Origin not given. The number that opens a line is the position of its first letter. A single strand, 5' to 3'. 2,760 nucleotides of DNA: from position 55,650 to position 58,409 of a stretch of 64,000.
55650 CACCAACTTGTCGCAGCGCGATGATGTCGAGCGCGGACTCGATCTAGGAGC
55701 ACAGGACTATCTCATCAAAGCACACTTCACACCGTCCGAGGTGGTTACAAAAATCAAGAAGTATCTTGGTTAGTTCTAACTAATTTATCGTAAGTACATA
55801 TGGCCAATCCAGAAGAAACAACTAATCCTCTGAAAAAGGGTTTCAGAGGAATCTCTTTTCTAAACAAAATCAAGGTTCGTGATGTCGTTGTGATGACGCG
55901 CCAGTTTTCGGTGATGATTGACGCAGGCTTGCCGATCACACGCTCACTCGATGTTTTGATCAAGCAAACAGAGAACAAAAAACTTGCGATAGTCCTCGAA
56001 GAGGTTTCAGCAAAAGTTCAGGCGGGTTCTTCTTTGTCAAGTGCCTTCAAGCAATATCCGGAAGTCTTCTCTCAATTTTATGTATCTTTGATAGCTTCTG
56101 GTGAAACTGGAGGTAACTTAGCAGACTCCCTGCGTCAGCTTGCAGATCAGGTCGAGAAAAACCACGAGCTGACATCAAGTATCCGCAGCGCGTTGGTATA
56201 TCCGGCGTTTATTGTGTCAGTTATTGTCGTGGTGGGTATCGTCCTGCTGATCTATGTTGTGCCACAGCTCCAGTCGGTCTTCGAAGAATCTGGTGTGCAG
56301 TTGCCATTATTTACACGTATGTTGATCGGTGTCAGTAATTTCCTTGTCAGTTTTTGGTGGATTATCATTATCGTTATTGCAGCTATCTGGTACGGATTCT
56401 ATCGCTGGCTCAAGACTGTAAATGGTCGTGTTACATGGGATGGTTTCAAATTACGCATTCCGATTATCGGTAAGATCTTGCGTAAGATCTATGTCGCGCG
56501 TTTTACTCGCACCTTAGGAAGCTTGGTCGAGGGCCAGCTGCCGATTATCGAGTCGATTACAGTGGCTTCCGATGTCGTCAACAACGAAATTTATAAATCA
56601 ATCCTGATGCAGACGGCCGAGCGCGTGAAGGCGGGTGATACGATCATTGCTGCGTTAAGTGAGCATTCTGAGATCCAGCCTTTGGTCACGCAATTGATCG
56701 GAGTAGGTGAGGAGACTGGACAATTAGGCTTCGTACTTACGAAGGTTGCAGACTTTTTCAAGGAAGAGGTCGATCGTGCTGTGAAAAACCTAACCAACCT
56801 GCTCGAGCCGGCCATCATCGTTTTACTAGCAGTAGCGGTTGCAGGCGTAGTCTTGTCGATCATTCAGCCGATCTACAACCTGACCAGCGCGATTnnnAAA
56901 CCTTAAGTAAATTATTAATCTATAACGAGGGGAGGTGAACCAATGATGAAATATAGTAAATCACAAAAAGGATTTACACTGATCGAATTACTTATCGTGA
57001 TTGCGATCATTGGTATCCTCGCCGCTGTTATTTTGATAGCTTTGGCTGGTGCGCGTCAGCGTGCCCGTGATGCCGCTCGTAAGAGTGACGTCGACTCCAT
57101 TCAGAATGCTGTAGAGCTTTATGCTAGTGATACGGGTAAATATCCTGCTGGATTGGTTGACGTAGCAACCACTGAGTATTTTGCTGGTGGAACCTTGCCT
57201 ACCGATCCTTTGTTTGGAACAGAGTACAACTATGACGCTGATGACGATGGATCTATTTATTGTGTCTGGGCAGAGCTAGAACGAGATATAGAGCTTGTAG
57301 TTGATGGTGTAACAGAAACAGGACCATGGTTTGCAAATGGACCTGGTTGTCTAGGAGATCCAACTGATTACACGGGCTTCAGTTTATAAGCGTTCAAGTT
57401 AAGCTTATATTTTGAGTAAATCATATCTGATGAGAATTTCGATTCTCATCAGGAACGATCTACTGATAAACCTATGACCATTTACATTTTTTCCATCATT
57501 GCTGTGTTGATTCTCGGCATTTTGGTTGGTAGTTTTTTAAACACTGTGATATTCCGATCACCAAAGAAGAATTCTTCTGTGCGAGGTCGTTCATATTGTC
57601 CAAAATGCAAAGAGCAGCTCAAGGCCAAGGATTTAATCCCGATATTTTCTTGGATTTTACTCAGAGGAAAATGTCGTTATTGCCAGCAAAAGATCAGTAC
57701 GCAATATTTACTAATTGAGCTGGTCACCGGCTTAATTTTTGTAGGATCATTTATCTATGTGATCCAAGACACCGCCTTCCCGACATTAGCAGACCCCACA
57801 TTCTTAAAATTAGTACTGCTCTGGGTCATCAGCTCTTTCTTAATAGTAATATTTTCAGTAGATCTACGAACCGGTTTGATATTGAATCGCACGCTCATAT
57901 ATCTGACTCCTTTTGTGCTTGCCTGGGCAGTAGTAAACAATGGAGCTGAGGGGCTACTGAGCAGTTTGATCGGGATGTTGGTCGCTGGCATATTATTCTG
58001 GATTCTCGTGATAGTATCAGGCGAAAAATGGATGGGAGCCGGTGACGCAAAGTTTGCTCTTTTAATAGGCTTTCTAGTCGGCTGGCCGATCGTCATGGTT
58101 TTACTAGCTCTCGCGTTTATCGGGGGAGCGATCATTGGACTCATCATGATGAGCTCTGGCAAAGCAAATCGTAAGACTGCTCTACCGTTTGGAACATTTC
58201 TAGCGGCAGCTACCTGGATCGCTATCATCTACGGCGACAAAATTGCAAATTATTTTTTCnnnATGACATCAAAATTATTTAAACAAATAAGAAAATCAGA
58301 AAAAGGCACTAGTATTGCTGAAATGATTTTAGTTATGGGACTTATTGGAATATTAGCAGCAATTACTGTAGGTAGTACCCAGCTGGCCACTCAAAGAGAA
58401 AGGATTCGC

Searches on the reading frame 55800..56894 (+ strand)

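Call 84: search_protein_families(library=pfam, proteins=[window:55800-56894:+], max_evalue=0.001)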
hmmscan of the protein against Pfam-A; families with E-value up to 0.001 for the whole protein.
window:55800-56894:+ (365 aa): 2 families
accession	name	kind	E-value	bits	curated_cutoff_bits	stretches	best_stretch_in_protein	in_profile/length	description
PF00482.28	T2SSF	-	5e-60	201.4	25.2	2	33-155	2-125/125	Type II secretion system (T2SS), protein F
PF06791.18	TMP_2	-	0.00085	19.5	30.2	0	73-131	80-138/208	Prophage tail length tape measure protein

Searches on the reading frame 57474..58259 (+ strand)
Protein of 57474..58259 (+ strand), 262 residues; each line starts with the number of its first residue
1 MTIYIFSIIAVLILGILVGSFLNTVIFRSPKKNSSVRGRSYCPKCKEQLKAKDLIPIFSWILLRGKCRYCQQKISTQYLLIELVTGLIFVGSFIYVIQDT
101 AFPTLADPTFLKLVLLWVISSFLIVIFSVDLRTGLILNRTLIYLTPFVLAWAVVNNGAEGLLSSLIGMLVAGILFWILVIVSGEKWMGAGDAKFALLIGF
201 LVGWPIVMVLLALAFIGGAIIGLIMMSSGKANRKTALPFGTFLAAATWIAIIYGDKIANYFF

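Call 84: search_protein_families(library=pfam, proteins=[window:57474-58259:+], max_evalue=0.001)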
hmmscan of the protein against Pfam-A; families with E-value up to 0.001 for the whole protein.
window:57474-58259:+ (262 aa): 2 families
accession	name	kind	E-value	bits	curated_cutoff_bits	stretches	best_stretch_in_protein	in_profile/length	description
PF06750.18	A24_N_bact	-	6.8e-33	113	23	1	13-94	1-82/84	Bacterial Peptidase A24 N-terminal domain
PF01478.23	Peptidase_A24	-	3.3e-14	53.6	26.5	1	117-223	1-104/104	Type IV leader peptidase family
